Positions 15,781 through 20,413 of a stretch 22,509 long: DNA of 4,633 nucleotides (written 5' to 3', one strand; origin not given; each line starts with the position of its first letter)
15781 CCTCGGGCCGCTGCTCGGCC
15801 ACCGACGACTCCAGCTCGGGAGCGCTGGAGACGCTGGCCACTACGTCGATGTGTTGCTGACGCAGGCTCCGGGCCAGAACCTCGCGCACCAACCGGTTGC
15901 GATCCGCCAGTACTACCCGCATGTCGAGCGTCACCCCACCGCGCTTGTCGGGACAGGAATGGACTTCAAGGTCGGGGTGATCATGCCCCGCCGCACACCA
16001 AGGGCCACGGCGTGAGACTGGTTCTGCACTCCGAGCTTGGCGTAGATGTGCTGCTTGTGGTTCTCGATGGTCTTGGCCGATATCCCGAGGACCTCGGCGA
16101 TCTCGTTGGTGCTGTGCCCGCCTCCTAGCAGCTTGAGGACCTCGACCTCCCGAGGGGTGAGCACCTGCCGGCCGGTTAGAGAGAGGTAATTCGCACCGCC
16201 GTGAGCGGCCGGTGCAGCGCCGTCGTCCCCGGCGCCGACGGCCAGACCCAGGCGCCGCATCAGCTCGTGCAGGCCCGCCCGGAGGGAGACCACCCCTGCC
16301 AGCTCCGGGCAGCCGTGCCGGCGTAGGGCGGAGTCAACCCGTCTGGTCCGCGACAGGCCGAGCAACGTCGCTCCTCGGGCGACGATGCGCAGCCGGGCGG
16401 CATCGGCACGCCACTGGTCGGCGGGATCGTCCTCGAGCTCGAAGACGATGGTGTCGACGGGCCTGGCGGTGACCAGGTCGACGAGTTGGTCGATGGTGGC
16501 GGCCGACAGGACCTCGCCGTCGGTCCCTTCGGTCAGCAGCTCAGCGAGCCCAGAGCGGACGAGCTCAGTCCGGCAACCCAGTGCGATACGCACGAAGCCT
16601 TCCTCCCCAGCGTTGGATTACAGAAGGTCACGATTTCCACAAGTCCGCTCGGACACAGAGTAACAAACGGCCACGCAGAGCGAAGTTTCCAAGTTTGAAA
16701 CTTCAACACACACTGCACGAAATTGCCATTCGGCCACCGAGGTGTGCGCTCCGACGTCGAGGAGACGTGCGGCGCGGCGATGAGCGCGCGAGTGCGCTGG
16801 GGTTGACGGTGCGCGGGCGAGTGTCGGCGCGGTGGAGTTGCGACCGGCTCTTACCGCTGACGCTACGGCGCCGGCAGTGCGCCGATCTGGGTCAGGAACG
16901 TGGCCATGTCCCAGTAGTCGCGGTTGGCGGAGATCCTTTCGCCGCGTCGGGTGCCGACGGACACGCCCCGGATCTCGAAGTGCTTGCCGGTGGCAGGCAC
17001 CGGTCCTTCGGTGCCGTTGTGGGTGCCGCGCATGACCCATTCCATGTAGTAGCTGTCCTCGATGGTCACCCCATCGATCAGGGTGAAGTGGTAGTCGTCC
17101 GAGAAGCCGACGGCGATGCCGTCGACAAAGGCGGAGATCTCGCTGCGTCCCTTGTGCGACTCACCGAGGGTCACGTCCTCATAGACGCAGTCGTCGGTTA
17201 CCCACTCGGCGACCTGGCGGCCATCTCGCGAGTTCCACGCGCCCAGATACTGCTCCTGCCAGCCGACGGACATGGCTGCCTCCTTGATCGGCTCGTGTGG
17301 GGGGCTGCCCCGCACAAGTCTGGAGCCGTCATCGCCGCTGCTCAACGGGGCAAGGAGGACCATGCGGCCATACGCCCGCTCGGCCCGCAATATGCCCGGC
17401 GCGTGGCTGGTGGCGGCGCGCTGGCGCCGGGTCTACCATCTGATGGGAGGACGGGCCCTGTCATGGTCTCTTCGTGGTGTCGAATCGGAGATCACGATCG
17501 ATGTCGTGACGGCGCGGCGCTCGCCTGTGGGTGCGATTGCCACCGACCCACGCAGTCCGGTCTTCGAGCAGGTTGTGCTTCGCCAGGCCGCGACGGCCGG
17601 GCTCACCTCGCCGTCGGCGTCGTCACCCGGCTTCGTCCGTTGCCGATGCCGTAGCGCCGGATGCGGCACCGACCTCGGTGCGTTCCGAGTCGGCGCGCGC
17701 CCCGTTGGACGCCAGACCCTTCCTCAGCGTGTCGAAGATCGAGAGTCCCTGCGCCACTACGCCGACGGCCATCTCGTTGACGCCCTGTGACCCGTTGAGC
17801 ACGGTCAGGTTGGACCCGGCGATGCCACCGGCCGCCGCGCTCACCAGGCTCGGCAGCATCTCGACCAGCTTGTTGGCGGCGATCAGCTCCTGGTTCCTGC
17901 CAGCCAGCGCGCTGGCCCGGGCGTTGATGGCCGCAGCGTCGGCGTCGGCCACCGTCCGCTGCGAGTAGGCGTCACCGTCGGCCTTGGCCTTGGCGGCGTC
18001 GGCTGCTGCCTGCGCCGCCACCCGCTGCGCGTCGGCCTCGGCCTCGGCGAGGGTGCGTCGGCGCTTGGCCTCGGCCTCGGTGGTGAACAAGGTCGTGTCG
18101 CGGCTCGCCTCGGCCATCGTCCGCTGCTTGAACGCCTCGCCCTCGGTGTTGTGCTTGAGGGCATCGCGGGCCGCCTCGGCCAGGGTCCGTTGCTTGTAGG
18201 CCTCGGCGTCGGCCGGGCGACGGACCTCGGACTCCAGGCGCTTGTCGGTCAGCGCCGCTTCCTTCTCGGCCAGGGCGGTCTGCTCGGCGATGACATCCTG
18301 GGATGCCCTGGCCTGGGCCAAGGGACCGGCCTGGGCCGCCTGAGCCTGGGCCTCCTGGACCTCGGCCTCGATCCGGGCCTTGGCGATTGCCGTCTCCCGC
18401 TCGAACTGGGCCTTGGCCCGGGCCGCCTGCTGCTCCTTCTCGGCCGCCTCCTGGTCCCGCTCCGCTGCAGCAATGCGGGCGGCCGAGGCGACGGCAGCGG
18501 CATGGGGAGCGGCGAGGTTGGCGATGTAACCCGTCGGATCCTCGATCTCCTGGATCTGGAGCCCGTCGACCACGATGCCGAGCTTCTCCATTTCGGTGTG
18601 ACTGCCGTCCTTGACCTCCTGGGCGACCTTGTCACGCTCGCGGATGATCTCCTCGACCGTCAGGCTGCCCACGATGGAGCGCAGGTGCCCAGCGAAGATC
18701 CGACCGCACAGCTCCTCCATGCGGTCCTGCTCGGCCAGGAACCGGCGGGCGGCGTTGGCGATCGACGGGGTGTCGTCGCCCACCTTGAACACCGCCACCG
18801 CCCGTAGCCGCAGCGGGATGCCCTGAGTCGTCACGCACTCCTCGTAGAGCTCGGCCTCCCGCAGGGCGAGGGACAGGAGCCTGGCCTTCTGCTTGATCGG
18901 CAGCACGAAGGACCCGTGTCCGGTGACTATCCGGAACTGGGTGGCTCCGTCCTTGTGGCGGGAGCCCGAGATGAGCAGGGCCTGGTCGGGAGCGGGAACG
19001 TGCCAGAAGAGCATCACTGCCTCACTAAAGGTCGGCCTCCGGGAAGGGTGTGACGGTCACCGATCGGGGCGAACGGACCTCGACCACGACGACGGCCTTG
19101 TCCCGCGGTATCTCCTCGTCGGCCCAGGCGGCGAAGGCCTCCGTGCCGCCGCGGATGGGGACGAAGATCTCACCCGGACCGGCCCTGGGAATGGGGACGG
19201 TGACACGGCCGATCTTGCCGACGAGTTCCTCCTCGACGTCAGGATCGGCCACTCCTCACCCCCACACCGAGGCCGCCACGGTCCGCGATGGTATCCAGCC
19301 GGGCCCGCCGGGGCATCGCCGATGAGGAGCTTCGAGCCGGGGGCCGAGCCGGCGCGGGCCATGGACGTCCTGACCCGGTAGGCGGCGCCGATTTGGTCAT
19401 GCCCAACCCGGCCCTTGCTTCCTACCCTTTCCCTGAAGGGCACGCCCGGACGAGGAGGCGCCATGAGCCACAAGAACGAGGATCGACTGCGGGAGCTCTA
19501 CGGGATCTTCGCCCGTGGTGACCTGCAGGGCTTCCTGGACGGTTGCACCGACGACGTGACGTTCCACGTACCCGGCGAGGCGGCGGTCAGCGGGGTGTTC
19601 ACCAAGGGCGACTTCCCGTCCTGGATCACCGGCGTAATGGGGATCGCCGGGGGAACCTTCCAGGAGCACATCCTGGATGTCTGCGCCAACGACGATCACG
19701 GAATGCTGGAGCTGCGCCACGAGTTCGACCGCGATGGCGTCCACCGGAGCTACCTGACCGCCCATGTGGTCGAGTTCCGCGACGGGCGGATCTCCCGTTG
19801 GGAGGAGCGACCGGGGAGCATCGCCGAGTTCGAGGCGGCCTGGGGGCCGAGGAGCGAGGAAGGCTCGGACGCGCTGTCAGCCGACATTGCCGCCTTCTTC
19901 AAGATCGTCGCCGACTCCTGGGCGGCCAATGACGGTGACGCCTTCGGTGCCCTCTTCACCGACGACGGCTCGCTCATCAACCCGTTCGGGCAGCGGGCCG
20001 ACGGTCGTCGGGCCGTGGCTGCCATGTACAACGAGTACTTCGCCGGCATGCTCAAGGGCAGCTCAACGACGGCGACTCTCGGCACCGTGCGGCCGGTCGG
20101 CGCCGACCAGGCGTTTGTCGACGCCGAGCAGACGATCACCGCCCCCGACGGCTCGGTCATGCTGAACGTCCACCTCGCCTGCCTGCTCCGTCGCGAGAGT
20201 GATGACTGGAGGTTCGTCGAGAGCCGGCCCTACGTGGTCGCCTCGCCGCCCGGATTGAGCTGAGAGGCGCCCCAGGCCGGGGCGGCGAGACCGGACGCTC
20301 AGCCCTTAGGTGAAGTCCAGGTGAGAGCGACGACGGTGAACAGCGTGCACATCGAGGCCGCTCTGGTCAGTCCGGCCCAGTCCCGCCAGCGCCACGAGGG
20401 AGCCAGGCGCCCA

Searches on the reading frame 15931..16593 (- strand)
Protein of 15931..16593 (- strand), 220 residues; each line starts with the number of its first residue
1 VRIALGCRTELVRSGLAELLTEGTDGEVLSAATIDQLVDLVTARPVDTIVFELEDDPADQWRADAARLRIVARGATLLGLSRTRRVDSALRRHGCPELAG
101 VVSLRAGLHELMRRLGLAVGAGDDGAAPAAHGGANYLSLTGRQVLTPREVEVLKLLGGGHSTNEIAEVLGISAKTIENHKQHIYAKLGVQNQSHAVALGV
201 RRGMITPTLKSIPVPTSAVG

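Call 28: search_protein_families(library=pfam, proteins=[window:15931-16593:-], max_evalue=0.01)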
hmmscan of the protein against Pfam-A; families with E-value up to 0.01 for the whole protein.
window:15931-16593:- (220 aa): 6 families
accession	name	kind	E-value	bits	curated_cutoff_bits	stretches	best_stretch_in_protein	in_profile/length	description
PF00196.25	GerE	-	1.5e-18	66.6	23.5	1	143-196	1-54/57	Bacterial regulatory proteins, luxR family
PF08281.18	Sigma70_r4_2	-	9.2e-06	25.7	25.7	1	145-187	11-54/54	Sigma-70, region 4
PF04545.22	Sigma70_r4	-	0.00065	19.6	24.1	1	143-182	3-43/50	Sigma-70, region 4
PF07638.17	Sigma70_ECF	-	0.004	17.5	21.1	1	147-190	141-182/185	ECF sigma factor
PF13384.12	HTH_23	-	0.0044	17.2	24.6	0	151-178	9-36/50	Homeodomain-like domain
PF04967.18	HTH_10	-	0.0094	16.2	23.1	0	161-183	25-47/53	HTH DNA binding domain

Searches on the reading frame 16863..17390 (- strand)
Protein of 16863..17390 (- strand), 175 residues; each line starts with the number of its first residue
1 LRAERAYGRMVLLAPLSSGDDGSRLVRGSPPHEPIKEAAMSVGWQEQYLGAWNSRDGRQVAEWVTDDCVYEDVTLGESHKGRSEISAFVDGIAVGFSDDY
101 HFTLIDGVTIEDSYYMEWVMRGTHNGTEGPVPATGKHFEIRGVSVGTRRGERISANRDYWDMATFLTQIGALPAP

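Call 28: search_protein_families(library=pfam, proteins=[window:16863-17390:-], max_evalue=0.01)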
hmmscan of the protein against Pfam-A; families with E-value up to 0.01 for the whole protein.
window:16863-17390:- (175 aa): 2 families
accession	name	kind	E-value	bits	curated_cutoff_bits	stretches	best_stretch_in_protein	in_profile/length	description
PF07366.18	SnoaL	-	6.7e-20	71.6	28.4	1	45-169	4-126/126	SnoaL-like polyketide cyclase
PF12680.13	SnoaL_2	-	2.4e-15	57.4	27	1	46-154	2-100/102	SnoaL-like domain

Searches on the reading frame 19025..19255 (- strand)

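Call 29: search_protein_families(library=pfam, proteins=[window:19025-19255:-], max_evalue=0.01)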
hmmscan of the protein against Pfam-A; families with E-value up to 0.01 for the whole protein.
window:19025-19255:- (76 aa): 1 family
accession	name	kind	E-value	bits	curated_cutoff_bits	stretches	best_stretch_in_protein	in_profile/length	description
PF01957.25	NfeD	-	0.0054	17.3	29.1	1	9-61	2-49/57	NfeD-like C-terminal, partner-binding domain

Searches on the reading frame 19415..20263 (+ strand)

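Call 29: search_protein_families(library=pfam, proteins=[window:19415-20263:+], max_evalue=0.01)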
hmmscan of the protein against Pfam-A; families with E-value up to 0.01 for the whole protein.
window:19415-20263:+ (282 aa): 4 families
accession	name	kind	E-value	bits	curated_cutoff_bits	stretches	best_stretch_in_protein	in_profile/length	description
PF12680.13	SnoaL_2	-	1.5e-16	61.3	27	2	26-129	2-102/102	SnoaL-like domain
PF14534.12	DUF4440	-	1.8e-11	44.8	25.2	1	158-266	1-106/107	Domain of unknown function (DUF4440)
PF13474.12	SnoaL_3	-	5.9e-11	43.2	22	1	160-269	3-113/121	SnoaL-like domain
PF13577.12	SnoaL_4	-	0.00051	20.5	24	1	172-269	23-124/126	SnoaL-like domain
